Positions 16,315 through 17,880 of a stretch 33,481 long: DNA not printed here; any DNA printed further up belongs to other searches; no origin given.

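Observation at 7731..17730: Three paralogous GHL10 (ex-DUF187) proteins embedded with amino-sugar and D-amino-acid-peptide processing enzymes: a candidate muropeptide or glycopeptide salvage pathway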

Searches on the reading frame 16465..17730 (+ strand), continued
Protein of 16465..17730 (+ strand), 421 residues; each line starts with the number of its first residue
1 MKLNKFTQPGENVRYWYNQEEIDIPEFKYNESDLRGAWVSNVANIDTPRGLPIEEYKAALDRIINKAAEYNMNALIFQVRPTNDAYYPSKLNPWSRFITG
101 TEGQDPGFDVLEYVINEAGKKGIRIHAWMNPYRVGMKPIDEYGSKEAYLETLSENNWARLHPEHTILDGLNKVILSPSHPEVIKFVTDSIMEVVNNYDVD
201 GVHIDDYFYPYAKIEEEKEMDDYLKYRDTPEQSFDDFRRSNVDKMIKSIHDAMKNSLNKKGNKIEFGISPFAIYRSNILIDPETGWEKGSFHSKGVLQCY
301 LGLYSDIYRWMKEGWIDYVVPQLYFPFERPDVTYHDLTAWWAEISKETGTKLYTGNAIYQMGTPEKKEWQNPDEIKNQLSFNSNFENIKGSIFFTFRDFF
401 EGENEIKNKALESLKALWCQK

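Call 46: search_protein_families(library=pfam, proteins=[L026:1827-2642:+, L026:2654-3838:+, L026:3842-5245:+, L026:5436-6287:+, L026:6534-7682:+, L026:7707-8666:+, L026:8683-9993:+, L026:16200-19457:+, L026:19605-21197:+, L026:706-1626:+], max_evalue=0.001)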
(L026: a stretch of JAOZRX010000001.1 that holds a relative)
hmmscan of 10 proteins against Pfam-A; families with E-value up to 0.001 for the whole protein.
L026:1827-2642:+ (272 aa): 1 family
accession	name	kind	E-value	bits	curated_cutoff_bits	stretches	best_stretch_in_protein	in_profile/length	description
PF01012.27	ETF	-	1.8e-38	132.6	26.7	1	31-207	1-176/181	Electron transfer flavoprotein domain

L026:2654-3838:+ (395 aa): 2 families
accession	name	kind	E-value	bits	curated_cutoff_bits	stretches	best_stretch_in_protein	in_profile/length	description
PF01012.27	ETF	-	1.6e-41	142.6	26.7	1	75-237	2-164/181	Electron transfer flavoprotein domain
PF00766.25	ETF_alpha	-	6.6e-29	100.2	27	1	272-352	1-81/81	Electron transfer flavoprotein FAD-binding domain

L026:3842-5245:+ (468 aa): 2 families
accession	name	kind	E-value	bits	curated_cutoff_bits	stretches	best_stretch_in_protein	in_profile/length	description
PF02913.24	FAD-oxidase_C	-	1.8e-57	195.3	21.2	1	223-467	2-248/248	FAD linked oxidases, C-terminal domain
PF01565.28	FAD_binding_4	-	5.2e-39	133.6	26.4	1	50-186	3-139/139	FAD binding domain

L026:5436-6287:+ (284 aa): 3 families
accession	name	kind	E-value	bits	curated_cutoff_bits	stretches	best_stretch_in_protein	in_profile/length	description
PF01380.27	SIS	-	5.1e-25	88.2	25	1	130-258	2-130/131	SIS domain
PF01418.23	HTH_6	-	3.2e-16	59.5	28.3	1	13-73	10-70/77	Helix-turn-helix domain, rpiR family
PF13580.11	SIS_2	-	4.8e-08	33.6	27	1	170-213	93-136/138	SIS domain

L026:6534-7682:+ (383 aa): 1 family
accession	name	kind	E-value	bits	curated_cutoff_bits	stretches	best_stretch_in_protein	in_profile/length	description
PF03702.20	AnmK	-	3.1e-92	309.9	24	1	5-379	3-366/367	Anhydro-N-acetylmuramic acid kinase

L026:7707-8666:+ (320 aa): 1 family
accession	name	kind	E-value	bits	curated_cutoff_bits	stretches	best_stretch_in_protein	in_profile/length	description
PF01869.26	BcrAD_BadFG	-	1.5e-18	67.7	31.5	1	7-303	3-271/271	BadF/BadG/BcrA/BcrD ATPase family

L026:8683-9993:+ (437 aa): 2 families
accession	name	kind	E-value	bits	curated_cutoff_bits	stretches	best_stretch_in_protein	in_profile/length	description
PF02056.22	Glyco_hydro_4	-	1.3e-64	217.5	23.2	1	6-187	1-182/183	Family 4 glycosyl hydrolase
PF11975.13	Glyco_hydro_4C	-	4.8e-55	187.2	24.1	1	197-410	1-211/211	Family 4 glycosyl hydrolase C-terminal domain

L026:16200-19457:+ (1086 aa): 3 families
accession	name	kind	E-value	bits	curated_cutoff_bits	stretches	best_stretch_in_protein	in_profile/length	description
PF02368.24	Big_2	-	3.3e-28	97.9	22.8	2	284-325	28-68/79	Bacterial Ig-like domain (group 2)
PF01510.30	Amidase_2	-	3.2e-18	66.7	26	1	871-1004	4-130/131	N-acetylmuramoyl-L-alanine amidase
PF22359.2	Big-like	-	4.1e-08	33.8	27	0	295-321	5-31/48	Bacterial Ig-like domain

L026:19605-21197:+ (531 aa): 0 families

L026:706-1626:+ (307 aa): 1 family
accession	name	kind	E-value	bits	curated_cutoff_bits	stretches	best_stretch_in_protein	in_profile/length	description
PF02585.22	PIG-L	-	1.4e-16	61.6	28.2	1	53-175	1-121/129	GlcNAc-PI de-N-acetylase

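Call 47: search_protein_families(library=pfam, proteins=[L027:4979-7195:+, L027:978-2348:+, L027:2348-3940:+, L027:3952-4911:+, L027:8953-9912:+, L027:11196-11840:+, L029:16373-17425:+, L029:17440-19014:+, L029:19041-21203:+, L029:8850-10001:+], max_evalue=0.001)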
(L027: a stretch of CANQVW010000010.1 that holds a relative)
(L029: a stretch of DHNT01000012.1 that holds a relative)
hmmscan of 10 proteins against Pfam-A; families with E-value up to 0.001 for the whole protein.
L027:4979-7195:+ (739 aa): 4 families
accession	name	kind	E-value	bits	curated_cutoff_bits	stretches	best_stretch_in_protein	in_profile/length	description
PF01244.27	Peptidase_M19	-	5.8e-61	206.8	26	1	510-724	104-315/319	Membrane dipeptidase (Peptidase family M19)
PF02784.22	Orn_Arg_deC_N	-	7.5e-55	186.4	23.4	1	38-297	3-246/247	Pyridoxal-dependent decarboxylase, pyridoxal binding domain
PF00278.28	Orn_DAP_Arg_deC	-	1.5e-18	67.3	23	1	32-391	2-95/95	Pyridoxal-dependent decarboxylase, C-terminal sheet domain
PF04909.20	Amidohydro_2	-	0.00027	21.2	26.4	1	564-721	127-282/289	Amidohydrolase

L027:978-2348:+ (457 aa): 4 families
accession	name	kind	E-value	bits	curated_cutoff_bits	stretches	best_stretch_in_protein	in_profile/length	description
PF01769.21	MgtE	-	3e-33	115.2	27.6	1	315-444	2-124/125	Divalent cation transporter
PF03448.22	MgtE_N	-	5.9e-21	75.4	25.9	1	30-130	1-101/102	MgtE intracellular N domain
PF00571.33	CBS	-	1.8e-17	63.8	24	2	199-251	3-56/57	CBS domain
PF14841.11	FliG_M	-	0.00024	21.7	25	0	84-114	17-47/76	FliG middle domain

L027:2348-3940:+ (531 aa): 3 families
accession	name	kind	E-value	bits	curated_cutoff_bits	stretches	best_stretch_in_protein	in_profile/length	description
PF01769.21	MgtE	-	1.7e-30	106.3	27.6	1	392-525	1-125/125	Divalent cation transporter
PF03448.22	MgtE_N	-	7.7e-24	84.6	25.9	1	107-208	1-102/102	MgtE intracellular N domain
PF00571.33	CBS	-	7.4e-09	36.3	24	1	274-327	2-56/57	CBS domain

L027:3952-4911:+ (320 aa): 5 families
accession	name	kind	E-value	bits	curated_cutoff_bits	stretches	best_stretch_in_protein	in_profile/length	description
PF01207.24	Dus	-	1.4e-90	304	20.4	1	13-315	1-306/311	Dihydrouridine synthase (Dus)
PF00977.27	His_biosynth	-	3.3e-09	37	23.6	1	129-226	124-221/228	Histidine biosynthesis protein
PF01180.27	DHO_dh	-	1.9e-07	31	27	0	184-243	227-289/291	Dihydroorotate dehydrogenase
PF03060.21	NMO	-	2.7e-05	24.2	28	1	149-228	142-226/331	Nitronate monooxygenase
PF01680.23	SOR_SNZ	-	6.5e-05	23.3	27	0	151-202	21-77/207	SOR/SNZ family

L027:8953-9912:+ (320 aa): 2 families
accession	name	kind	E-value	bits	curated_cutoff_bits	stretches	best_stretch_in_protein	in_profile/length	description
PF02016.21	Peptidase_S66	-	2.6e-38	131.3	25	1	19-136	1-121/121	LD-carboxypeptidase N-terminal domain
PF17676.7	Peptidase_S66C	-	8.9e-35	120.3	23.7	1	185-298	2-120/120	LD-carboxypeptidase C-terminal domain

L027:11196-11840:+ (215 aa): 1 family
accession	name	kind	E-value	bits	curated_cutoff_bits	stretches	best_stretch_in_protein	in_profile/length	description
PF02677.20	QueH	-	8.3e-66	221.8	23.5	1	31-201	1-174/175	Epoxyqueuosine reductase QueH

L029:16373-17425:+ (351 aa): 1 family
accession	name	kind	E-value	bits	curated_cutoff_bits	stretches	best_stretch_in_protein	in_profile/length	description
PF02368.24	Big_2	-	1.3e-12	47.9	22.8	2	102-170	4-78/79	Bacterial Ig-like domain (group 2)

L029:17440-19014:+ (525 aa): 1 family
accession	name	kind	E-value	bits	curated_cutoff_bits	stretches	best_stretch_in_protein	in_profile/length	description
PF09992.14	NAGPA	-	1.5e-32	113.6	25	1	276-405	46-168/169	Phosphodiester glycosidase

L029:19041-21203:+ (721 aa): 4 families
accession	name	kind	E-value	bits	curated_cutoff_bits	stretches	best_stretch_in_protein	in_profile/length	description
PF02368.24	Big_2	-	1.8e-23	82.7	22.8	3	22-91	6-78/79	Bacterial Ig-like domain (group 2)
PF13229.12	Beta_helix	-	1.5e-06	28.3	25.9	1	563-658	55-149/158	Right handed beta helix region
PF23486.1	Ig_TMEM132_5th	-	2.7e-05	24.7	28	0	51-95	88-133/137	TMEM132 fifth domain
PF21461.3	HL_N-beta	-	4.3e-05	23.6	27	1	47-85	12-48/57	Hyaluronate lyase, N-terminal beta-sheet domain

L029:8850-10001:+ (384 aa): 1 family
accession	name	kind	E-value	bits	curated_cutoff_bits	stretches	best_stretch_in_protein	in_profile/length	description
PF03702.20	AnmK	-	2e-102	343.5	24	1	5-377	3-365/367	Anhydro-N-acetylmuramic acid kinase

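Call 66: search_protein_families(library=ncbifam, proteins=[L027:4979-6400:+, L027:8953-9912:+, L026:6534-7682:+, L026:7707-8666:+, L026:8683-9993:+, L026:3842-5245:+, L026:5436-6287:+, L026:706-1626:+], max_evalue=0.00001)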
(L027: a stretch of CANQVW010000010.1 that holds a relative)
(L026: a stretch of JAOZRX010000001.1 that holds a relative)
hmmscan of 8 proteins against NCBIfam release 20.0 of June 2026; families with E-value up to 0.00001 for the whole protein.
L027:4979-6400:+ (474 aa): 6 families
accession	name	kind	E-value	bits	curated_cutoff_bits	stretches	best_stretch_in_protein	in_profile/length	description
TIGR01048.1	lysA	equivalog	5.8e-133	443.4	297.9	1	8-432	4-415/417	diaminopimelate decarboxylase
NF006515.0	PRK08961.1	equivalog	9e-58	196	802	1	21-403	496-850/861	bifunctional aspartate kinase/diaminopimelate decarboxylase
NF052544.1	OrLyDeCDokD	equivalog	4.8e-56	190.3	700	1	7-432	20-458/461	ornithine/lysine decarboxylase DokD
TIGR03099.1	dCO2ase_PEP1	hypoth_equivalog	1.7e-53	182.1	478.45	1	7-399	2-384/398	pyridoxal-dependent decarboxylase, exosortase A system-associated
NF041039.1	FslC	exception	7.5e-27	94.2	500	1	18-422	17-413/418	rhizoferrin biosystnesis N-citrylornithine decarboxylase FslC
TIGR01047.1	nspC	equivalog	2e-10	39.7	409.05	1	28-428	2-375/380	carboxynorspermidine decarboxylase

L027:8953-9912:+ (320 aa): 1 family
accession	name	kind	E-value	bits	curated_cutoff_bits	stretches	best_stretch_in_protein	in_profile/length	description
NF008424.0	PRK11253.1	equivalog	3.8e-42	144.4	378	1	17-307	5-298/308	muramoyltetrapeptide carboxypeptidase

L026:6534-7682:+ (383 aa): 14 families
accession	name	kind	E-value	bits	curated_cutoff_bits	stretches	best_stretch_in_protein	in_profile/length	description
NF007142.0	PRK09585.2-1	equivalog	8.5e-163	541.7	435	1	3-379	4-381/384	anhydro-N-acetylmuramic acid kinase AnmK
NF007148.0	PRK09585.3-2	equivalog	9.7e-133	442.6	387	1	3-379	9-384/386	anhydro-N-acetylmuramic acid kinase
NF007151.0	PRK09585.3-6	equivalog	9.5e-130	432.9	599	1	3-378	13-395/396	anhydro-N-acetylmuramic acid kinase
NF007139.0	PRK09585.1-3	equivalog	1.6e-97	326.9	367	1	3-377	4-367/370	anhydro-N-acetylmuramic acid kinase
NF007143.0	PRK09585.2-2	equivalog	2.6e-95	319.4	533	1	5-378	3-379/382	anhydro-N-acetylmuramic acid kinase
NF007146.0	PRK09585.2-6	equivalog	1.8e-91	306.8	440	1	6-377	4-365/391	anhydro-N-acetylmuramic acid kinase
NF007149.0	PRK09585.3-4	equivalog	2.7e-86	289.9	616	1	5-379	19-397/399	anhydro-N-acetylmuramic acid kinase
NF007150.0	PRK09585.3-5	equivalog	3.3e-84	283.1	585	1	5-377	5-382/393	anhydro-N-acetylmuramic acid kinase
NF007138.0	PRK09585.1-1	equivalog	6.7e-74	249.2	588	1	6-378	7-365/370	anhydro-N-acetylmuramic acid kinase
NF007141.0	PRK09585.1-5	equivalog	6.6e-72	242.4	352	1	2-377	3-364/370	anhydro-N-acetylmuramic acid kinase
NF007145.0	PRK09585.2-5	equivalog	2.6e-71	240.9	514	1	6-376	4-374/379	anhydro-N-acetylmuramic acid kinase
NF007144.0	PRK09585.2-3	equivalog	2.9e-69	233.9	436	1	5-377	8-355/358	anhydro-N-acetylmuramic acid kinase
NF007140.0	PRK09585.1-4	equivalog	1e-52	179.6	605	1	4-377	15-379/382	anhydro-N-acetylmuramic acid kinase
NF007147.0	PRK09585.3-1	equivalog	2.5e-51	174.8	822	1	5-377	3-361/393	anhydro-N-acetylmuramic acid kinase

L026:7707-8666:+ (320 aa): 1 family
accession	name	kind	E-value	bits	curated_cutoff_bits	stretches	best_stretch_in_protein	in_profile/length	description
NF046058.1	NagK_SO3507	equivalog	4.1e-15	56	370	1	4-261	11-258/295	N-acetylglucosamine kinase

L026:8683-9993:+ (437 aa): 2 families
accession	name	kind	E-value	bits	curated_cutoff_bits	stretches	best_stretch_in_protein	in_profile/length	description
NF011657.0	PRK15076.1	subfamily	7.5e-68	229.1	486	1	5-435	3-430/432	alpha-galactosidase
NF041089.1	alpha_gluc_AglA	equivalog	1.4e-23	83.5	650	1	5-237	1-235/464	alpha-glucosidase AglA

L026:3842-5245:+ (468 aa): 10 families
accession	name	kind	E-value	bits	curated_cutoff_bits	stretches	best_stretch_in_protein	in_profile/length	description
TIGR00387.1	glcD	equivalog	1e-115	386.9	567.9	1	57-466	7-413/413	glycolate oxidase subunit GlcD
NF008408.0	PRK11230.1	equivalog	1.7e-77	261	897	1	40-468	48-472/499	glycolate oxidase subunit GlcD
NF049975.1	2HglutDHaseYdiJ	equivalog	2.4e-43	148.1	1350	2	192-467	251-539/1018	D-2-hydroxyglutarate dehydrogenase YdiJ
NF008439.0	PRK11282.1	equivalog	2.1e-31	109.1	284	1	58-253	9-202/358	glycolate oxidase subunit GlcE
TIGR01678.1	FAD_lactone_ox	subfamily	1.3e-12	47.4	396.8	1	57-221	24-180/438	sugar 1,4-lactone oxidase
NF041227.1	BagG_FevA2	exception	6.7e-12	44.7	850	1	47-224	45-212/455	bagremycin/ferroverdin biosynthesis FAD-dependent oxygenase BagG/FevA2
NF053785.1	DcplphribOxDprE1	equivalog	4.6e-11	42.6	500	1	88-221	53-182/449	decaprenylphosphoryl-beta-D-ribose oxidase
NF041226.1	BagK_FevA1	equivalog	1.6e-09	36.7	800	1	47-224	40-208/453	bagremycin/ferroverdin biosynthesis FAD-dependent oxygenase BagK/FevA1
TIGR01677.1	pln_FAD_oxido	subfamily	6.3e-09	34.9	383.1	1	93-229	83-221/560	FAD-dependent oxidoreductase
TIGR01679.1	bact_FAD_ox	subfamily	1.3e-08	34.2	292.25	1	45-222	9-175/419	FAD-linked oxidoreductase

L026:5436-6287:+ (284 aa): 15 families
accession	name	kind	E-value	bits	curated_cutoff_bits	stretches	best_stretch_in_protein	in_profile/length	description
NF008458.0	PRK11337.1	equivalog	1.2e-47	162.3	378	1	11-280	21-288/293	MurR/RpiR family transcriptional regulator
NF040776.2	AlsR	equivalog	1.5e-46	158.5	400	1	10-281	8-277/279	transcriptional repressor AlsR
NF008590.0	PRK11557.1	equivalog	1.7e-37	129.3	355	1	10-273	7-272/282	MurR/RpiR family transcriptional regulator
NF010701.0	PRK14101.1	equivalog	6.1e-33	113.9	920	1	10-261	347-595/638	bifunctional transcriptional regulator/glucokinase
NF008451.0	PRK11302.1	subfamily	8.8e-32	110.7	296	1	12-259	9-253/286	transcriptional regulator HexR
NF012026.0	PRK15482.1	equivalog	1.2e-29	103.7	408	1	14-275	11-277/285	HTH-type transcriptional regulator MurR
TIGR03127.2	RuMP_HxlB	equivalog_domain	2.2e-16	60.3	160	1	111-266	8-153/178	6-phospho-3-hexuloisomerase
NF041755.1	RuMP_HxlAB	equivalog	2e-15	56.6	500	1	77-239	195-347/391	bifunctional 3-hexulose-6-phosphate synthase/6-phospho-3-hexuloisomerase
NF001484.0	PRK00331.1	subfamily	1e-10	40.7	381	1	104-265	258-417/601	isomerizing glutamine--fructose-6-phosphate transaminase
TIGR01135.1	glmS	equivalog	5e-10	38.5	418.05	1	105-259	258-416/607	glutamine--fructose-6-phosphate transaminase (isomerizing)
NF002805.0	PRK02947.1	subfamily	7.2e-08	31.9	135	0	169-217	96-144/247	sugar isomerase domain-containing protein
NF046059.1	NagB_SO3506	equivalog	3.4e-07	29.9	430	0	181-263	87-165/330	glucosamine-6-phosphate deaminase NagB-II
TIGR00393.1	kpsF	subfamily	8.1e-07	28.9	203.7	1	136-257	3-126/268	KpsF/GutQ family sugar-phosphate isomerase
NF008581.0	PRK11543.1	equivalog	7.4e-06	25.2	481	0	120-256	28-167/321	arabinose-5-phosphate isomerase GutQ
NF008141.0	PRK10892.1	equivalog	8.4e-06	25.2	505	0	99-255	15-173/328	arabinose-5-phosphate isomerase KdsD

L026:706-1626:+ (307 aa): 2 families
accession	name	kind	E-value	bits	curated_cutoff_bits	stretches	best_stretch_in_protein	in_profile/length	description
TIGR04000.1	thiol_BshB2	equivalog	5.1e-08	32.9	195.25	1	54-234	5-184/217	bacillithiol biosynthesis deacetylase BshB2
TIGR04001.1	thiol_BshB1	equivalog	3.4e-06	26.9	182.5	1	52-175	4-114/226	bacillithiol biosynthesis deacetylase BshB1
